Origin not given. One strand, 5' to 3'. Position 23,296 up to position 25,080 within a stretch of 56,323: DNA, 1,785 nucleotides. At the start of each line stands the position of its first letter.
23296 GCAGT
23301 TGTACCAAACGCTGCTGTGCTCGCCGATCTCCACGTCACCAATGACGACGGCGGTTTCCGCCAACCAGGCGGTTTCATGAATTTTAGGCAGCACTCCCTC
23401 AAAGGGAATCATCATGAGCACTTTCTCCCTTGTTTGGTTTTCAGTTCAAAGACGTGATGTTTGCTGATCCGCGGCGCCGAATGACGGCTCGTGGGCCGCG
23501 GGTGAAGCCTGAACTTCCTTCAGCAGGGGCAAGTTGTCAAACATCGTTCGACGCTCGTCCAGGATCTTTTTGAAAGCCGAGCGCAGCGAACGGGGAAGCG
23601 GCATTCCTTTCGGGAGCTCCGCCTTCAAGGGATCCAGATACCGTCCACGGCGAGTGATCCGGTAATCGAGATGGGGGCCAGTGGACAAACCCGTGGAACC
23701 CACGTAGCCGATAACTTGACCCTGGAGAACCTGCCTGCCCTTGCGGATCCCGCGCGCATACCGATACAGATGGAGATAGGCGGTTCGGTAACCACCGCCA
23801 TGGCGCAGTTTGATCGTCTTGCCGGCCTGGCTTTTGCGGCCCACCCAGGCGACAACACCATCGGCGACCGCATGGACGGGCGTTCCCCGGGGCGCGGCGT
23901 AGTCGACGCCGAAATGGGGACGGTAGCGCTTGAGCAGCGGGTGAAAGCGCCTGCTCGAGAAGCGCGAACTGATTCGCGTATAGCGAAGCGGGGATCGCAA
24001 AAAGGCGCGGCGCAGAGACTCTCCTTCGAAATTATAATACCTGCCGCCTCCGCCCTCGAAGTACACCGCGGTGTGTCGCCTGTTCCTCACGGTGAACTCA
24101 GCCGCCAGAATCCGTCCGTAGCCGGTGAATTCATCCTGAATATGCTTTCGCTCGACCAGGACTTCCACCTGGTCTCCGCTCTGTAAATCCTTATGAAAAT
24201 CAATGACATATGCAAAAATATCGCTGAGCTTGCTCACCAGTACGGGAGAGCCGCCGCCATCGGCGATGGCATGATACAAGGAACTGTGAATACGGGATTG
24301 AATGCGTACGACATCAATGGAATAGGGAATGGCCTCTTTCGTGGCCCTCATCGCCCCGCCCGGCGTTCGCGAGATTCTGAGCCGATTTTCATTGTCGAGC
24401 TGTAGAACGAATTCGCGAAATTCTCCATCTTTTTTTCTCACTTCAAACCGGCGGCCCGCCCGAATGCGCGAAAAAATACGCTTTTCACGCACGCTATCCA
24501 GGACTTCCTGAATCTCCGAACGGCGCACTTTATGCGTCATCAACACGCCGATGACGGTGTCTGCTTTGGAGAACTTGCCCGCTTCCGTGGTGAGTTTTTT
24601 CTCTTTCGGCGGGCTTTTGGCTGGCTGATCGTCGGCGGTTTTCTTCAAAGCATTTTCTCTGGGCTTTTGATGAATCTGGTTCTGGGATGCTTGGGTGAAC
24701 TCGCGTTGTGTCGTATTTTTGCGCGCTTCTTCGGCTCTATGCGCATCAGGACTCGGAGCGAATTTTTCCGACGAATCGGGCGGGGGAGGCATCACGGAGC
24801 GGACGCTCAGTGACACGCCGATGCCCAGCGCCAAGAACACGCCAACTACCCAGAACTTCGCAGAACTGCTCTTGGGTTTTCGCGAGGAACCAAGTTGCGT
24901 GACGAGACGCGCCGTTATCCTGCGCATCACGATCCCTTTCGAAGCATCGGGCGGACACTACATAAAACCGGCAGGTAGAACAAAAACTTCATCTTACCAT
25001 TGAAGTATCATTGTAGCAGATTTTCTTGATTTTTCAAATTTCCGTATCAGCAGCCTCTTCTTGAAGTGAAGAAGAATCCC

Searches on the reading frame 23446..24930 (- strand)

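Call 47: search_protein_families(library=pfam, proteins=[window:23446-24930:-], max_evalue=0.00001)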
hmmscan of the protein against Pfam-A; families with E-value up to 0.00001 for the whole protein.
window:23446-24930:- (494 aa): 2 families
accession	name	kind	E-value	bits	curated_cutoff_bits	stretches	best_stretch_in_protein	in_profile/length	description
PF01551.29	Peptidase_M23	-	1.9e-29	102.1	28.7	1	338-434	2-96/96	Peptidase family M23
PF19425.4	Csd3_N2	-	1.5e-09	38.3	27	1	209-325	8-121/122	Csd3 second domain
